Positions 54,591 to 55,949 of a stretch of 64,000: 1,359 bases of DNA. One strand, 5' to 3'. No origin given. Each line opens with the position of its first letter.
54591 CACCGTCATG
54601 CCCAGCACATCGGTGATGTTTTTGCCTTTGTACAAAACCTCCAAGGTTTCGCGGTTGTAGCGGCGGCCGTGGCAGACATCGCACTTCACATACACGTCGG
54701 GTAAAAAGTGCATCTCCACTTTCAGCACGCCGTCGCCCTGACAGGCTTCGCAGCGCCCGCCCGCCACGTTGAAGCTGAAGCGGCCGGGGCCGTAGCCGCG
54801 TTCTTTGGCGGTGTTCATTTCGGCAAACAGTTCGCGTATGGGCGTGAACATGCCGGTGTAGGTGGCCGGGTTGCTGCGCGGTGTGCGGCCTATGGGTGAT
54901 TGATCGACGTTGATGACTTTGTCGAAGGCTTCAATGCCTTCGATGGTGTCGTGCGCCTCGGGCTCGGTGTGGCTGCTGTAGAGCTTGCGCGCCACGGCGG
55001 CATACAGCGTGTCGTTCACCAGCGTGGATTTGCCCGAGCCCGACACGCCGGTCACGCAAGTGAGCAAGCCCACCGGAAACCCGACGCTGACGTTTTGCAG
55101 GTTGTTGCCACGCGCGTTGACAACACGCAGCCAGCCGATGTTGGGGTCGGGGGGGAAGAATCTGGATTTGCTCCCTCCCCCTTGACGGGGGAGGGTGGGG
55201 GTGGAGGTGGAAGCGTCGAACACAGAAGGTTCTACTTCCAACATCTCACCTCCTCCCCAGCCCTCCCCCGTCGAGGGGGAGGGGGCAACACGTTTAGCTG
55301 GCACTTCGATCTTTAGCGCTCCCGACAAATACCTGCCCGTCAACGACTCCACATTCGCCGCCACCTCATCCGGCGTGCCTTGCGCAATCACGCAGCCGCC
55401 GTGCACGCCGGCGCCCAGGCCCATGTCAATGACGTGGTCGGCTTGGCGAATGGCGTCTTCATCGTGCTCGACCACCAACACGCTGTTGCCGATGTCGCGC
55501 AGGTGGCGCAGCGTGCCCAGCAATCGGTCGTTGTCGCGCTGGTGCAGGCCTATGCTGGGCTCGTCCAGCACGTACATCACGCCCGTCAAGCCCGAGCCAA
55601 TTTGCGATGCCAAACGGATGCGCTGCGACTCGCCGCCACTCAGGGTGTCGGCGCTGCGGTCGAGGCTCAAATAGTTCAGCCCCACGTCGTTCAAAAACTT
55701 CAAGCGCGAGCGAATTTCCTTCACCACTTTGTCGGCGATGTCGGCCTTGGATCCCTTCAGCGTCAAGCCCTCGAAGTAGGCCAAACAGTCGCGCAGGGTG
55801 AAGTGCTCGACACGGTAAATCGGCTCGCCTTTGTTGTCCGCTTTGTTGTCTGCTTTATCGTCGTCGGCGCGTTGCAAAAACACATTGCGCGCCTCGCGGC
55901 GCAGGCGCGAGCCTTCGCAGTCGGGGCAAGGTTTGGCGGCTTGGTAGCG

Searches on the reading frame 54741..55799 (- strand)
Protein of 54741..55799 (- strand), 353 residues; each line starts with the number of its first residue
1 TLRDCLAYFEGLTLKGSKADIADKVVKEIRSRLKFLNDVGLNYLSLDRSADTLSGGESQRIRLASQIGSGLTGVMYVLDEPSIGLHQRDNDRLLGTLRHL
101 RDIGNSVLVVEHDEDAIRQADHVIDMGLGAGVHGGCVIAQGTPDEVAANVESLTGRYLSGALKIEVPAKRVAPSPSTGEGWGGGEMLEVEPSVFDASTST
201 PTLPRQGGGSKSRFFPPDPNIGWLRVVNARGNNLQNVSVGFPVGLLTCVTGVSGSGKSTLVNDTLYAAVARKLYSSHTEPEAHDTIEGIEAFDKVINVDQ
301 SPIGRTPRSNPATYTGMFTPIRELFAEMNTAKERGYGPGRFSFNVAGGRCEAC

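Call 31: search_solved_structures(query=window:54741-55799:-, show_alignments=2, max_evalue=1e-20)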
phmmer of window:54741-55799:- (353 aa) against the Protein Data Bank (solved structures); distinct sequences matched with E-value up to 1e-20: 11.
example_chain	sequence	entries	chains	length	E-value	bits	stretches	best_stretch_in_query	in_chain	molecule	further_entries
3ux8_A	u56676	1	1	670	1.8e-168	563.5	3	3-173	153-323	Excinuclease ABC, A subunit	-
2r6f_A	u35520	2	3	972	1.8e-167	560.2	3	3-173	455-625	Excinuclease ABC subunit A | Excinuclease ABC, A subunit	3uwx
9gxk_A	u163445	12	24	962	1.8e-163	547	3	6-174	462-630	UvrABC system protein A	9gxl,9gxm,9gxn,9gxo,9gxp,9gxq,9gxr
9gxw_A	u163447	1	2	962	1.4e-162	544.1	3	6-174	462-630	UvrABC system protein A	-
9gxu_A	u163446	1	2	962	1.4e-162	544.1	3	6-174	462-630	UvrABC system protein A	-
6n9l_A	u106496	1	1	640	3.8e-154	516.4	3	5-173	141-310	UvrABC system protein A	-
9ga5_A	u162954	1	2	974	4.4e-154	516.1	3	2-175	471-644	UvrABC system protein A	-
3zqj_A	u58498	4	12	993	6.8e-154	515.5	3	2-175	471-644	UVRABC SYSTEM PROTEIN A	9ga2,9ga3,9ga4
3pih_A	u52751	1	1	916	1.4e-153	514.5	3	5-173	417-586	UvrABC system protein A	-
2vf7_A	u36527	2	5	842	2.5e-112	378.8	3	217-353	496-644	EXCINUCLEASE ABC, SUBUNIT A. | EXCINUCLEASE ABC SUBUNIT A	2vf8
7sh1_A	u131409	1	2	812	7.9e-92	311.4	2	31-164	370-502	Excinuclease ABC subunit UvrA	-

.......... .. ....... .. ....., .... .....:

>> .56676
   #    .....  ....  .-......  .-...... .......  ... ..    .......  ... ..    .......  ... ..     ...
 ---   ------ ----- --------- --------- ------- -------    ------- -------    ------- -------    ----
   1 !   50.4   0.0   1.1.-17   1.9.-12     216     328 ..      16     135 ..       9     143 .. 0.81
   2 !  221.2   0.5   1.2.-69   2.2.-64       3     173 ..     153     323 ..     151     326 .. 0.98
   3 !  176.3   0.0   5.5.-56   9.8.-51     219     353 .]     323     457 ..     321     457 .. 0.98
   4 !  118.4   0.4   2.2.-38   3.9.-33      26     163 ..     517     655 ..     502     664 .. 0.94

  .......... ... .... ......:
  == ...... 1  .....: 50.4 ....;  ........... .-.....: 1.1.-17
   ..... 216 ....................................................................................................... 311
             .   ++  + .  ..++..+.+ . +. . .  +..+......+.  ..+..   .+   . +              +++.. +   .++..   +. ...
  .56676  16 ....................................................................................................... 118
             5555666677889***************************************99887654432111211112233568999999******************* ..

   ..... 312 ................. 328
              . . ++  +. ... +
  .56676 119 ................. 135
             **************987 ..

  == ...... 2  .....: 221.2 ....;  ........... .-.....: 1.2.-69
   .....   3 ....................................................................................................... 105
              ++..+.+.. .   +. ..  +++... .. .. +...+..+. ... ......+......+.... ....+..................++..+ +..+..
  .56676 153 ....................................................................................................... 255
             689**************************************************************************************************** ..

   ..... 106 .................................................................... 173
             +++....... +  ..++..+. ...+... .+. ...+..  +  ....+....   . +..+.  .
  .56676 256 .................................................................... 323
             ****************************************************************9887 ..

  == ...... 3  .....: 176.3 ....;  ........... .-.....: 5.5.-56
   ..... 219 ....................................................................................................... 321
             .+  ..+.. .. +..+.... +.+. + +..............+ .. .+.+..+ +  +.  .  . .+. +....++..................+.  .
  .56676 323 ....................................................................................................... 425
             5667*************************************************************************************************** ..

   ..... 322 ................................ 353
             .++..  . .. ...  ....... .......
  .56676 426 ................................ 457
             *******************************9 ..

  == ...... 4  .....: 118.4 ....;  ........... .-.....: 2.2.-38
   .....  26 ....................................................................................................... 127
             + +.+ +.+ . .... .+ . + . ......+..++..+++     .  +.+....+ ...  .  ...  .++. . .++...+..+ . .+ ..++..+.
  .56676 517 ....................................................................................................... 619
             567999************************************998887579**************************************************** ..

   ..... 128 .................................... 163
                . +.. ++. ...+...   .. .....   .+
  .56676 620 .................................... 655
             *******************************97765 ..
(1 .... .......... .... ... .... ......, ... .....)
